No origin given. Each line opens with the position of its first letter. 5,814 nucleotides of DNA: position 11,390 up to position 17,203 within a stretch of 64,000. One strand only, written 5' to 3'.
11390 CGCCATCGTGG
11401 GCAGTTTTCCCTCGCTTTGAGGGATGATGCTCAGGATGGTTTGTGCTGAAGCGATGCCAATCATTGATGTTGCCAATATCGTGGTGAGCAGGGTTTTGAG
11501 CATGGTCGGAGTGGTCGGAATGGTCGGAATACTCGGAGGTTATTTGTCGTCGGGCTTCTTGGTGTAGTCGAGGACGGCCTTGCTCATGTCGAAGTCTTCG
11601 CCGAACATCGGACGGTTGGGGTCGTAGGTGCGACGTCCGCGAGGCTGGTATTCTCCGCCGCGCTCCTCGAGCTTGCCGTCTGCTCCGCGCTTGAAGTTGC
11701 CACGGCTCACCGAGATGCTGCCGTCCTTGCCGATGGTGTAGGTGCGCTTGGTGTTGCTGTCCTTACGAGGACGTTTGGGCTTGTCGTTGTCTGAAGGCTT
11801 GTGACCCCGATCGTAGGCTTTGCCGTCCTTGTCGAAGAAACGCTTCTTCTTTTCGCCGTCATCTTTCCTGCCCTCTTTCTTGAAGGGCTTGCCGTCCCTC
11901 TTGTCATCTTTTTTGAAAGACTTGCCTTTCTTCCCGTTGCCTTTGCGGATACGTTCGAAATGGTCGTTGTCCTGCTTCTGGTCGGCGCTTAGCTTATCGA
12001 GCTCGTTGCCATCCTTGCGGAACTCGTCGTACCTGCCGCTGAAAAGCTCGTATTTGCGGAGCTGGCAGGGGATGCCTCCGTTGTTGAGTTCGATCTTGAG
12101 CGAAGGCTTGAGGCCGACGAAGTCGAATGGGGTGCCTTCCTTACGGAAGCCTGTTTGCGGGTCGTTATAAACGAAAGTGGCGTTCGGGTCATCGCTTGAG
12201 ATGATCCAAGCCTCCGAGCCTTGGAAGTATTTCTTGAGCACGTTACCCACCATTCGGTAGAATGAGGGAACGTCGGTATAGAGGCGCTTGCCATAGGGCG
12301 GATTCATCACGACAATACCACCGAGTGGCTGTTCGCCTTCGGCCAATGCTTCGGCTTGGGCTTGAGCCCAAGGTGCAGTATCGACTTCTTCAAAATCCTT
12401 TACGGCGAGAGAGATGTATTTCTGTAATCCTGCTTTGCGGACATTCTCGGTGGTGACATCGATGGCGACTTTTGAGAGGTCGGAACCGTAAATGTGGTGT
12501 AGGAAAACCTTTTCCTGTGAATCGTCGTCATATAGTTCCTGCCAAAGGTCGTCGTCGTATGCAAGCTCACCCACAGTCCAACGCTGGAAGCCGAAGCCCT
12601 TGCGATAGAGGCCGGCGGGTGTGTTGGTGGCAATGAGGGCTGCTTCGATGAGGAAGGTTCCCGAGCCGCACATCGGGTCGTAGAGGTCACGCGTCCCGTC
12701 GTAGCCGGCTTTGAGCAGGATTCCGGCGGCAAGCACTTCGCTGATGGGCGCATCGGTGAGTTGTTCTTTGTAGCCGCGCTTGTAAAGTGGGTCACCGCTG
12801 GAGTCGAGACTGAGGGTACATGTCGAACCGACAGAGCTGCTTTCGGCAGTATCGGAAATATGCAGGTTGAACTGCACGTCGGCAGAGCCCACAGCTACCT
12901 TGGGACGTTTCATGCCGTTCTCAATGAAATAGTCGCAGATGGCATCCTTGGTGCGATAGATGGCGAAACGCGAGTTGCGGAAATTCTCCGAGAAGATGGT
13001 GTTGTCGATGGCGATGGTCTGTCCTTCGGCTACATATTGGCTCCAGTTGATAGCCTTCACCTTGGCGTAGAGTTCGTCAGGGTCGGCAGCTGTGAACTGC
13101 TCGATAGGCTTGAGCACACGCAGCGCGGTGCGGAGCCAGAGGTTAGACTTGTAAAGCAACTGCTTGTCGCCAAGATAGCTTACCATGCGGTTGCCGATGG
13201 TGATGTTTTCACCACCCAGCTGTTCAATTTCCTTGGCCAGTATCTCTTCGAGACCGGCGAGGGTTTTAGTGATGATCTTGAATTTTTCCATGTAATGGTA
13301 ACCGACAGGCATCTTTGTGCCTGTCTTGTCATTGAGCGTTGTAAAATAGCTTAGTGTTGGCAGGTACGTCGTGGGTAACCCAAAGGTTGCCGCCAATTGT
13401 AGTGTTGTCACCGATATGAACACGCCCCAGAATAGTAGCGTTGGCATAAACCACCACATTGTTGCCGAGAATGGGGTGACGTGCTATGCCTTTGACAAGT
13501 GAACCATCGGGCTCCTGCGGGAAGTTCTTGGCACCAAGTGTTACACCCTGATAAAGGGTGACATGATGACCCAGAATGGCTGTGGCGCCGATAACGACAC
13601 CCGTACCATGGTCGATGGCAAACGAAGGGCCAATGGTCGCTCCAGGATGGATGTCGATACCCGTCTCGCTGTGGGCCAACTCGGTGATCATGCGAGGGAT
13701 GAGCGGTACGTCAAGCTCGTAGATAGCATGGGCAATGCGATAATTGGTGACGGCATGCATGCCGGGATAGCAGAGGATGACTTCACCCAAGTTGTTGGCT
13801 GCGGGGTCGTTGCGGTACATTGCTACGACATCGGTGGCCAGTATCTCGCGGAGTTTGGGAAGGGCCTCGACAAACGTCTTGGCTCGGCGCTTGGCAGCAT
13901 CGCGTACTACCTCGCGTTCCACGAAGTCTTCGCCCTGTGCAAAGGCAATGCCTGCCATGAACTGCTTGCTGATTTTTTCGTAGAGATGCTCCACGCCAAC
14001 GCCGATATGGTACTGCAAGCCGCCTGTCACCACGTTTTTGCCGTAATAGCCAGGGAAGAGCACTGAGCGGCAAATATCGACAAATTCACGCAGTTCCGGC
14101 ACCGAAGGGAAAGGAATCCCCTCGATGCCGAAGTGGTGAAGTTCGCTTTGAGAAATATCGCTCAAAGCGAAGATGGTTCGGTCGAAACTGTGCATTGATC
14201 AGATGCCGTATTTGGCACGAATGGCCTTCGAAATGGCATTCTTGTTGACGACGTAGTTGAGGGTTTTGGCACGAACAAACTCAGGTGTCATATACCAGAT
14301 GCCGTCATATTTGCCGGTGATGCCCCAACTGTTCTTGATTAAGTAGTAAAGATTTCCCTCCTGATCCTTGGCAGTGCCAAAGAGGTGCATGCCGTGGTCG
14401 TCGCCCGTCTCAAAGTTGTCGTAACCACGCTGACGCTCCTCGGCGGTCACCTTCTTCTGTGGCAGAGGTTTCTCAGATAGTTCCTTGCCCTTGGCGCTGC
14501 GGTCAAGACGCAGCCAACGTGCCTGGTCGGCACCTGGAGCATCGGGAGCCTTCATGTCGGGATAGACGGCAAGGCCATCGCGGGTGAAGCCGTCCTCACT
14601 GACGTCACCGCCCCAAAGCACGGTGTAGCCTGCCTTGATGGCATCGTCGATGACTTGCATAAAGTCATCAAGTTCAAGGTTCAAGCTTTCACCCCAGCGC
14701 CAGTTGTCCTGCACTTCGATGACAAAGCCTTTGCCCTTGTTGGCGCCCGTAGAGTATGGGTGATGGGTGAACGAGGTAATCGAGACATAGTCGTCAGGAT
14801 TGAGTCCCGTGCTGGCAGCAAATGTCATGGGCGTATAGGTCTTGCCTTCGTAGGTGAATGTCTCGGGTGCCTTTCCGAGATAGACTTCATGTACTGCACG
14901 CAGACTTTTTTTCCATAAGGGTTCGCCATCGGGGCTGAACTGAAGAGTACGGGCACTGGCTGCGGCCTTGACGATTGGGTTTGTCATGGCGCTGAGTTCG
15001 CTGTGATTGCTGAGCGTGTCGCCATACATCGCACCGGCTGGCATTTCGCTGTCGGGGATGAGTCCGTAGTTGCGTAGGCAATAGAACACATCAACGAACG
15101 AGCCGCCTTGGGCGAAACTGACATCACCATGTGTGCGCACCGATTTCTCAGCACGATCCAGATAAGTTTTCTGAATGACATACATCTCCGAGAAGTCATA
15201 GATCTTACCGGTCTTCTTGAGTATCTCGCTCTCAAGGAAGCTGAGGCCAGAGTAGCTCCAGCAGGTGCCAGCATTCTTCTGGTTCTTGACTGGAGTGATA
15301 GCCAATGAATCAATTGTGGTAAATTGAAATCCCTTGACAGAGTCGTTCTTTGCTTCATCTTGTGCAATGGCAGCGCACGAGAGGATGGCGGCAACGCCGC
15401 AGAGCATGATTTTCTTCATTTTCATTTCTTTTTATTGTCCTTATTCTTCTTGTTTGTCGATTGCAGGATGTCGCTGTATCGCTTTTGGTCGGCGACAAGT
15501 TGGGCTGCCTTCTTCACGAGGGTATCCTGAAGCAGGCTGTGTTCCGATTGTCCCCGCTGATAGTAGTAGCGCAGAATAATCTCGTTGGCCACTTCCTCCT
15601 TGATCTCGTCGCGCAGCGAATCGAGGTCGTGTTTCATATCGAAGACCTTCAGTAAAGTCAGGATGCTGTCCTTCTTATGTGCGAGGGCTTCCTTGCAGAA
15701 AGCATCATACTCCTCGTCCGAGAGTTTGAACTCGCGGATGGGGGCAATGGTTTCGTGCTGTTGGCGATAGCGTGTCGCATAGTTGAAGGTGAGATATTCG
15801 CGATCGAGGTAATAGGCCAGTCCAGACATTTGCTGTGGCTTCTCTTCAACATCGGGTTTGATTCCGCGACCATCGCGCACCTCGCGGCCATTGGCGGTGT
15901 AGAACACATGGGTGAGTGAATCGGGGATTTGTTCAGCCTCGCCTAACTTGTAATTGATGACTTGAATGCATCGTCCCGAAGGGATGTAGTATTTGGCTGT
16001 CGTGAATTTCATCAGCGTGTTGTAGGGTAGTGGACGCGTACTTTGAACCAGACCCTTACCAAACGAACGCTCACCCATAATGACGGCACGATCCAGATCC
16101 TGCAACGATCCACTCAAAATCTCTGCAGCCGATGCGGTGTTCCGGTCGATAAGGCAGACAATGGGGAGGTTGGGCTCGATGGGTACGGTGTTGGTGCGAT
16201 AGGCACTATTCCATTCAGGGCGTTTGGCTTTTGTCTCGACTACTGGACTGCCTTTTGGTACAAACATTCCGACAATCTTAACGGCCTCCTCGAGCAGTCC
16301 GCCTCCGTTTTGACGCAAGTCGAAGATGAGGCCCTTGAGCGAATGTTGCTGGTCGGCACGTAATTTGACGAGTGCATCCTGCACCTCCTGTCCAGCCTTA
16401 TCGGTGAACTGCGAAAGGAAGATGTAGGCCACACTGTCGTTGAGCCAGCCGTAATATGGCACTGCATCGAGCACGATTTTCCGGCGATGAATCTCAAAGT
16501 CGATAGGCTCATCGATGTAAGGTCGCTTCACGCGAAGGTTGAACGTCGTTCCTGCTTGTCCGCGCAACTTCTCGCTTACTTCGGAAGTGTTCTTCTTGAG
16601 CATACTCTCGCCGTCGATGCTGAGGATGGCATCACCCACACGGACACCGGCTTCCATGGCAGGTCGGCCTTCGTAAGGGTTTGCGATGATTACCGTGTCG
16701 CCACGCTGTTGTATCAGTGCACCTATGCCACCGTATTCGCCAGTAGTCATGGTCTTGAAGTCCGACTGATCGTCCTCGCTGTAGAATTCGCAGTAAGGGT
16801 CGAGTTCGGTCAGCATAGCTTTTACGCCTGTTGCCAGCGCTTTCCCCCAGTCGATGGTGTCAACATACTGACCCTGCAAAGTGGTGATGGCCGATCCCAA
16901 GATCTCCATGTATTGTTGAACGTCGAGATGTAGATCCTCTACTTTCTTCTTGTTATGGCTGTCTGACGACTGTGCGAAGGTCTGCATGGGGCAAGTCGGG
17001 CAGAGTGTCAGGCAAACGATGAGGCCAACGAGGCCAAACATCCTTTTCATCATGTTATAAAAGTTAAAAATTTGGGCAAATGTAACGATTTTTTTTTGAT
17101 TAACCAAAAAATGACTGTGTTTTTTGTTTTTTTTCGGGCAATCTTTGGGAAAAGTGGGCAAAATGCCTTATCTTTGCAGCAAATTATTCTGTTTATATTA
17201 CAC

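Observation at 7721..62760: Dispersed family of 9-bp-periodic C-rich repeats (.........)n found in intergenic spacers and, in frame, inside unrelated genes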

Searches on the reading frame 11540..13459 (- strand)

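Call 55: search_protein_families(library=pfam, proteins=[window:11540-13459:-], max_evalue=0.00001)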
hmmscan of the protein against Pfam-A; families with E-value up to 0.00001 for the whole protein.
window:11540-13459:- (639 aa): 3 families
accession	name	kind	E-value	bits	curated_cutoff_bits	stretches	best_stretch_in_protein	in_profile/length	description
PF01170.24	UPF0020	-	8.9e-32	110.8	22.3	1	228-424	1-169/197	RMKL-like, methyltransferase domain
PF22020.1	RlmL_1st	-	6.9e-17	61.6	27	1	61-116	1-55/55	RlmL ferredoxin-like domain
PF02926.22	THUMP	-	8.2e-13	49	20.6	1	124-203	1-76/84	THUMP domain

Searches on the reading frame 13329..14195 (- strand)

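Call 56: search_protein_families(library=pfam, proteins=[window:13329-14195:-], max_evalue=0.00001)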
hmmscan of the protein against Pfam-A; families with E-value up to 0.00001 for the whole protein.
window:13329-14195:- (288 aa): 1 family
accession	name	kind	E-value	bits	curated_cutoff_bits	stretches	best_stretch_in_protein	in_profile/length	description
PF00132.30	Hexapep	-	1.4e-10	40.8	27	1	240-273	1-34/36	Bacterial transferase hexapeptide (six repeats)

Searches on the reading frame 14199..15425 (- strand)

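Call 55: search_protein_families(library=pfam, proteins=[window:14199-15425:-], max_evalue=0.00001)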
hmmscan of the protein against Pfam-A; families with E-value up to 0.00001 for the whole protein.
window:14199-15425:- (408 aa): 2 families
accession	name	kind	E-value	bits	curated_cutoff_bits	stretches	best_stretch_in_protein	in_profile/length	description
PF03051.21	Peptidase_C1_2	-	1.3e-17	64.2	22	1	21-285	37-328/438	Peptidase C1-like family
PF00112.29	Peptidase_C1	-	5.5e-10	40.1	20.7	0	41-85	12-57/220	Papain family cysteine protease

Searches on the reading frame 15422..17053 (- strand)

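Call 55: search_protein_families(library=pfam, proteins=[window:15422-17053:-], max_evalue=0.00001)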
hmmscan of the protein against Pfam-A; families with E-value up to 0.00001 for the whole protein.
window:15422-17053:- (543 aa): 3 families
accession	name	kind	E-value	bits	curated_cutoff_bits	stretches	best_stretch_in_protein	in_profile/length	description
PF03572.23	Peptidase_S41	-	1.1e-45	155.7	24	1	208-364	2-155/165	Peptidase family S41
PF17820.7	PDZ_6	-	6.3e-13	48.7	27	1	122-177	1-54/54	PDZ domain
PF13180.12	PDZ_2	-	4.8e-09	36.8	27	1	108-178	1-70/80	PDZ domain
